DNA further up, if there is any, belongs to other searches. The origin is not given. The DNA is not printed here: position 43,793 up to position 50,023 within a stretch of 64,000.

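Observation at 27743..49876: A single 22.1-kb ORF encodes a 7377-aa Cys-rich repeat protein with a signal peptide and no recognisable anchor or secretion domain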

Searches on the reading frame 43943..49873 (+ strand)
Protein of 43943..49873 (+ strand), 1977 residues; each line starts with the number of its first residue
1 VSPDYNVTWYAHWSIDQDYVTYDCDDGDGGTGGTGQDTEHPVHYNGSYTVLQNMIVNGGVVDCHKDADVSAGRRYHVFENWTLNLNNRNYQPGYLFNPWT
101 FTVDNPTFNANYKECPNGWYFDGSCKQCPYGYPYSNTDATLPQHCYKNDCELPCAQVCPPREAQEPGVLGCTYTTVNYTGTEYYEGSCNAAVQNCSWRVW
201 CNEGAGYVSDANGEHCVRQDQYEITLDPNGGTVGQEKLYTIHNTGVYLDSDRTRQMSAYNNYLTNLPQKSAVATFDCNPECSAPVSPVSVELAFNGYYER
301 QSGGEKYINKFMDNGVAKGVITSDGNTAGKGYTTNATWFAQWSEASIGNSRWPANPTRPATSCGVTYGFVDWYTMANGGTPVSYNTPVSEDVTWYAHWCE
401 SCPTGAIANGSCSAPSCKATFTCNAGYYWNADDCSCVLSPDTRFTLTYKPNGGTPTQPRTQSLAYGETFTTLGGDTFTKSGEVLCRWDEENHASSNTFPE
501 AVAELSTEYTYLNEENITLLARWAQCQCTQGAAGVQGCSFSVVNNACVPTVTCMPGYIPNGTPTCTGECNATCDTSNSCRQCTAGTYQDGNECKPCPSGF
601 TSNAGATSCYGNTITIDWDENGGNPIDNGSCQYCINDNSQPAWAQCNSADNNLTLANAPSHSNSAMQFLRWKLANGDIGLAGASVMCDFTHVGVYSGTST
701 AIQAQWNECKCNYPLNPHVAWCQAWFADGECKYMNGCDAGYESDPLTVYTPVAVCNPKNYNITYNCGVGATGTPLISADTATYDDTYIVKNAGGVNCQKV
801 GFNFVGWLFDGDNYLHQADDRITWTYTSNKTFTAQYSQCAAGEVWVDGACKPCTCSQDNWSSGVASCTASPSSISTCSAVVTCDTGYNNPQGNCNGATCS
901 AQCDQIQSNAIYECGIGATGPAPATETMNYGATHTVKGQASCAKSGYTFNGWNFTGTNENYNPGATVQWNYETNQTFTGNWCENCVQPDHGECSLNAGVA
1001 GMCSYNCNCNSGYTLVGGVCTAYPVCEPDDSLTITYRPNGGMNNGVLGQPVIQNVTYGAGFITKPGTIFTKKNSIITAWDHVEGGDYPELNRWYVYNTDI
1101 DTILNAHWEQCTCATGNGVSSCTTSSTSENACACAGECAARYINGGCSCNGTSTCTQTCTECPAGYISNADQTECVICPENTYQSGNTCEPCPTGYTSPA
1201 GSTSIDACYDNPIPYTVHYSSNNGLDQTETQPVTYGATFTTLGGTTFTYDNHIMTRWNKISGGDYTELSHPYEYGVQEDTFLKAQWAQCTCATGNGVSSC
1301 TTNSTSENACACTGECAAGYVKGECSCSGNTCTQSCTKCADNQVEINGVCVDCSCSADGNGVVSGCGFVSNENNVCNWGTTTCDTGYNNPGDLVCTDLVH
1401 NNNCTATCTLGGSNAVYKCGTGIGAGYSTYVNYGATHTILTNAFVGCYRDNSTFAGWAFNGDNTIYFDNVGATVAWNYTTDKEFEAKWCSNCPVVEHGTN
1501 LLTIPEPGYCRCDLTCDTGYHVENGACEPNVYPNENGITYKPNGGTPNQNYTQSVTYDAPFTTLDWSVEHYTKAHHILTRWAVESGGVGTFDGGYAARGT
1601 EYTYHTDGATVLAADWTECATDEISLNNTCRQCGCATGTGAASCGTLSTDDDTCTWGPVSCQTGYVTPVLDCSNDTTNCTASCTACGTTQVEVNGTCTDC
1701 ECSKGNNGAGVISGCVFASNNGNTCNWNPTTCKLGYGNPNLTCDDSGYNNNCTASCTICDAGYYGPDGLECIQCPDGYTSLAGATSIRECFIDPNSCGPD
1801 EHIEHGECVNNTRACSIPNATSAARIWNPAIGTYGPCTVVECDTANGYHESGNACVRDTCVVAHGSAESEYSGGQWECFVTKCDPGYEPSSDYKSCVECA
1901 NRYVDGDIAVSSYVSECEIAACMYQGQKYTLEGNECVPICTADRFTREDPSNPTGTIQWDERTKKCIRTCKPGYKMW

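Call 5: search_protein_families(library=pfam, proteins=[window:43943-49873:+], max_evalue=0.01)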
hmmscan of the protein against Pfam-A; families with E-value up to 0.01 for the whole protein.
window:43943-49873:+ (1977 aa): 2 families
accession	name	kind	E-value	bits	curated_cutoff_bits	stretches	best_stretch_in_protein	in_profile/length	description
PF09479.16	Flg_new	-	1.9e-14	54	27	2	366-397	32-65/65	Listeria-Bacteroides repeat domain (List_Bact_rpt)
PF23091.2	TNFR_ELAPOR1_6th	-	0.0027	18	33.2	1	1169-1198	8-37/41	ELAPOR1-like, TNF receptor-like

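Call 6: search_protein_families(library=ncbifam, proteins=[window:43943-49873:+], max_evalue=0.01)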
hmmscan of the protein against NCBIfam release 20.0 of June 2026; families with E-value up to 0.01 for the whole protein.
window:43943-49873:+ (1977 aa): 0 families
